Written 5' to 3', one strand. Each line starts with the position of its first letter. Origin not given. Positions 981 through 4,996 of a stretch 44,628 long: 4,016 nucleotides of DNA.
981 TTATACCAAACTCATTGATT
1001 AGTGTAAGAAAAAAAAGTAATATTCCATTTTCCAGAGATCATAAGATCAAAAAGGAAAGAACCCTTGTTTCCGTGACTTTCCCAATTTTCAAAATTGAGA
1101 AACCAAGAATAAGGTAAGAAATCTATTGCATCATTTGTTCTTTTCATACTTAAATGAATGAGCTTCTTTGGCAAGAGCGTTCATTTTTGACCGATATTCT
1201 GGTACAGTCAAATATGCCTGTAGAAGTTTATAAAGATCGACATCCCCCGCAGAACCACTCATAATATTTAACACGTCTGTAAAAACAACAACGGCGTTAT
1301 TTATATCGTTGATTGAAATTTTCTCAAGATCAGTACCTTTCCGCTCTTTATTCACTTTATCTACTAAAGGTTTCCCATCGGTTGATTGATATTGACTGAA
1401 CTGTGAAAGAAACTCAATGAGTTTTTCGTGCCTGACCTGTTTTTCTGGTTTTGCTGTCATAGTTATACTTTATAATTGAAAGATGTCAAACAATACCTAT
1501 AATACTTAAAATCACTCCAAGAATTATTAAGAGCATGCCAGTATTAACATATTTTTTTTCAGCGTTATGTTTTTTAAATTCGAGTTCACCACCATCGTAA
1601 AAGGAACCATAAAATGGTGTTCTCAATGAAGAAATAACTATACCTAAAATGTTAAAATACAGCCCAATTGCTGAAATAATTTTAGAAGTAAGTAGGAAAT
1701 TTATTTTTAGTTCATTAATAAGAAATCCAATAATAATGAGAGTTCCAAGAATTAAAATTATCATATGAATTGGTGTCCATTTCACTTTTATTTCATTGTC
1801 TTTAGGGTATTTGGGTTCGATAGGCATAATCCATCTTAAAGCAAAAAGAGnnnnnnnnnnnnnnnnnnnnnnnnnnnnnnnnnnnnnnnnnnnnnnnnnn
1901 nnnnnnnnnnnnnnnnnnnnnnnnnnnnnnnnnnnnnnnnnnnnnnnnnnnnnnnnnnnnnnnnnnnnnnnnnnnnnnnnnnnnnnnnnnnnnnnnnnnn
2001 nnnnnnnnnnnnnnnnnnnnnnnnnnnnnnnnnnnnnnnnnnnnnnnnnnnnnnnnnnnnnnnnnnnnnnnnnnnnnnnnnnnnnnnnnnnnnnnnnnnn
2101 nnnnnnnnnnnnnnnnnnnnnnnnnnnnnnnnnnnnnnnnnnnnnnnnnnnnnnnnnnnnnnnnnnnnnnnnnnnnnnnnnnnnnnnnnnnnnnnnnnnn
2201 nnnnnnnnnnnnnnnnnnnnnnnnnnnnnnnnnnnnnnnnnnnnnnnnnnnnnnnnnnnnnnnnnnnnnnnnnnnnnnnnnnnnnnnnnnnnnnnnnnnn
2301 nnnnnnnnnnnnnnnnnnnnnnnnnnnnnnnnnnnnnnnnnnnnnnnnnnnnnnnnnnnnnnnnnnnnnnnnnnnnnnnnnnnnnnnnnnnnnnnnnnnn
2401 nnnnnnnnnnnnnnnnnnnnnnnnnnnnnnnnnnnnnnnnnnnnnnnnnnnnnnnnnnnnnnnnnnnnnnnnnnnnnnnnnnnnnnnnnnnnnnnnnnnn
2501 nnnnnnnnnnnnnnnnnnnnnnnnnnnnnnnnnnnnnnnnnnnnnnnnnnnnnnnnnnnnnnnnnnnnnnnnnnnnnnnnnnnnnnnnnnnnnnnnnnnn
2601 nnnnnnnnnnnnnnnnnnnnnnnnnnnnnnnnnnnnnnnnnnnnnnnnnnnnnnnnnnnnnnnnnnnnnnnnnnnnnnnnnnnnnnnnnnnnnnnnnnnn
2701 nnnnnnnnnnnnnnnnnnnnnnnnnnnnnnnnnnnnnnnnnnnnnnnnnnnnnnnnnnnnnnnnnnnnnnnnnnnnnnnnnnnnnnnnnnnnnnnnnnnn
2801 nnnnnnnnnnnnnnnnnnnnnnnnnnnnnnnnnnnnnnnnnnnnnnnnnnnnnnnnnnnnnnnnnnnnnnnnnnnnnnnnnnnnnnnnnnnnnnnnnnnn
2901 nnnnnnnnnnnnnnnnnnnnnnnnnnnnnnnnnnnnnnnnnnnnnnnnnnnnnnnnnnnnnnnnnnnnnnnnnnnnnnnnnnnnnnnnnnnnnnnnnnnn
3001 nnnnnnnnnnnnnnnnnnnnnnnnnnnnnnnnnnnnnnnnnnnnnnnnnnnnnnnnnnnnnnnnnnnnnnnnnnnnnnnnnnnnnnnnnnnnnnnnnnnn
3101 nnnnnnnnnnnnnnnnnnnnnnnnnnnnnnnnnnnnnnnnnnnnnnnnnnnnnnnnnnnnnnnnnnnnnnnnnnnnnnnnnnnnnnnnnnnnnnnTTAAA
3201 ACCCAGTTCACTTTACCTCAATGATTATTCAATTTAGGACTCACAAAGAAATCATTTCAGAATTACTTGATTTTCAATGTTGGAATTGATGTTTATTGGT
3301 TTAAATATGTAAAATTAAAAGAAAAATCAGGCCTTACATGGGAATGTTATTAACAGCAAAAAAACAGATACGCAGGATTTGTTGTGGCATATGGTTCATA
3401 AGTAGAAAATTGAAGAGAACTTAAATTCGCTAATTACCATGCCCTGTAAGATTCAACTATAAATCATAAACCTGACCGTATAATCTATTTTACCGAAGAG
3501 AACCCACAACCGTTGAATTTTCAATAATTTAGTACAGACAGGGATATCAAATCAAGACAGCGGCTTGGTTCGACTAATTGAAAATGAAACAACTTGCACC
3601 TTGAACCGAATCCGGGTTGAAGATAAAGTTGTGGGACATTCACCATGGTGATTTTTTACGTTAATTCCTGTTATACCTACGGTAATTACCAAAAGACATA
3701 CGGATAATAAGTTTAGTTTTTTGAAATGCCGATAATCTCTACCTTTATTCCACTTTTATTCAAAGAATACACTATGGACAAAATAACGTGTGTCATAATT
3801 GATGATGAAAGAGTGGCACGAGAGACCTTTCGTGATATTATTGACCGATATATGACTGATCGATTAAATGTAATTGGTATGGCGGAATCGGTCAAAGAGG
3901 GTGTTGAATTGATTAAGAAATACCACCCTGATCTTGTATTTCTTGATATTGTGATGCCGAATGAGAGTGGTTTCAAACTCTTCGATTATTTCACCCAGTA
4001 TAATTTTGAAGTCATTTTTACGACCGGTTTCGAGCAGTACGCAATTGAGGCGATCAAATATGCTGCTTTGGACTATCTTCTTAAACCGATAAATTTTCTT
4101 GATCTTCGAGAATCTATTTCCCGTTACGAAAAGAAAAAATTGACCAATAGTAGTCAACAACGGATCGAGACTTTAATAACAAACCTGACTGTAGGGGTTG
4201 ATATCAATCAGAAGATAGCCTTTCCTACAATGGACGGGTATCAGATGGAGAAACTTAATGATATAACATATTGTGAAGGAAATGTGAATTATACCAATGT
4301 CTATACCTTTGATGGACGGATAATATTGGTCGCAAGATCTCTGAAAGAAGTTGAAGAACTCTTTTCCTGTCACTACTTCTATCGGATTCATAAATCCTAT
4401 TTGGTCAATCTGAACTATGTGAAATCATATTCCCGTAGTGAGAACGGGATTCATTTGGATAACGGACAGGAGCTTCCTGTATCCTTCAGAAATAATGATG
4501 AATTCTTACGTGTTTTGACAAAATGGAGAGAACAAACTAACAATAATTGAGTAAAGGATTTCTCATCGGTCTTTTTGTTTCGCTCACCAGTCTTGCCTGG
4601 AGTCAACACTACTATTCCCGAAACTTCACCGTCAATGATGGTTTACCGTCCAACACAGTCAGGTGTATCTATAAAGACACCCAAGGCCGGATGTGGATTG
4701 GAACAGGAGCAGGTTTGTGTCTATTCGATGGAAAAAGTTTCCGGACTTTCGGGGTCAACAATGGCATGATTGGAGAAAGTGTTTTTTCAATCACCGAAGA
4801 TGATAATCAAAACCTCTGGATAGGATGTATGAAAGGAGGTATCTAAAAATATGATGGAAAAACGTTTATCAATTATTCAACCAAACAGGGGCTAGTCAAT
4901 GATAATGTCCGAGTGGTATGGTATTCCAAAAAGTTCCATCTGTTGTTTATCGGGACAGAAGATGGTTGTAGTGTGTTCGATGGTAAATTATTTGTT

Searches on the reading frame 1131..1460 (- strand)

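Call 9: search_protein_families(library=pfam, proteins=[window:1131-1460:-], max_evalue=0.01)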
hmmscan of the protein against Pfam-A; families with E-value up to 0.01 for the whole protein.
window:1131-1460:- (109 aa): 1 family
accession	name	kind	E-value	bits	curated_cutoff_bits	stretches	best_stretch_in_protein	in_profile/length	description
PF20291.3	MC5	-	0.0051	17.1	25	0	52-107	8-63/167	ABC-three component (ABC-3C) system Middle Component 5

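Call 84: search_protein_families(library=padloc, proteins=[window:1131-1460:-], max_evalue=0.01)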
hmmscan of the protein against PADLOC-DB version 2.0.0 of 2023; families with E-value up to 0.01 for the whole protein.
window:1131-1460:- (109 aa): 1 family
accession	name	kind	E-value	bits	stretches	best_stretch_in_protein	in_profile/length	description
PDLC00163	HamA1|HamA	-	0.0011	16.5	1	4-94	48-135/314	DUF1837 domain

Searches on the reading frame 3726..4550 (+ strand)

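Call 9: search_protein_families(library=pfam, proteins=[window:3726-4550:+], max_evalue=0.01)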
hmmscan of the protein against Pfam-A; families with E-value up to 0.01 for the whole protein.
window:3726-4550:+ (274 aa): 2 families
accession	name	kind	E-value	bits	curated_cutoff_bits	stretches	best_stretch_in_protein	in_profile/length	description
PF00072.30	Response_reg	-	1e-19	71.2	30.2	1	23-131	2-110/111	Response regulator receiver domain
PF04397.21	LytTR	-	1.8e-19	70.2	22.6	1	175-262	6-95/98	LytTr DNA-binding domain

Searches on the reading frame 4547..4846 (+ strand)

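Call 9: search_protein_families(library=pfam, proteins=[window:4547-4846:+], max_evalue=0.01)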
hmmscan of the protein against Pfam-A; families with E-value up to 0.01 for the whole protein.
window:4547-4846:+ (99 aa): 2 families
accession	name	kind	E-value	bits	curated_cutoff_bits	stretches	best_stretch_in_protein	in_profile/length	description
PF07494.17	Reg_prop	-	1.2e-14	53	20.4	2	32-54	1-23/24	Two component regulator propeller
PF23748.1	Beta-prop_LRRK2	-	0.0027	17.2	26.9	0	34-68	272-307/359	LRRK2 beta propeller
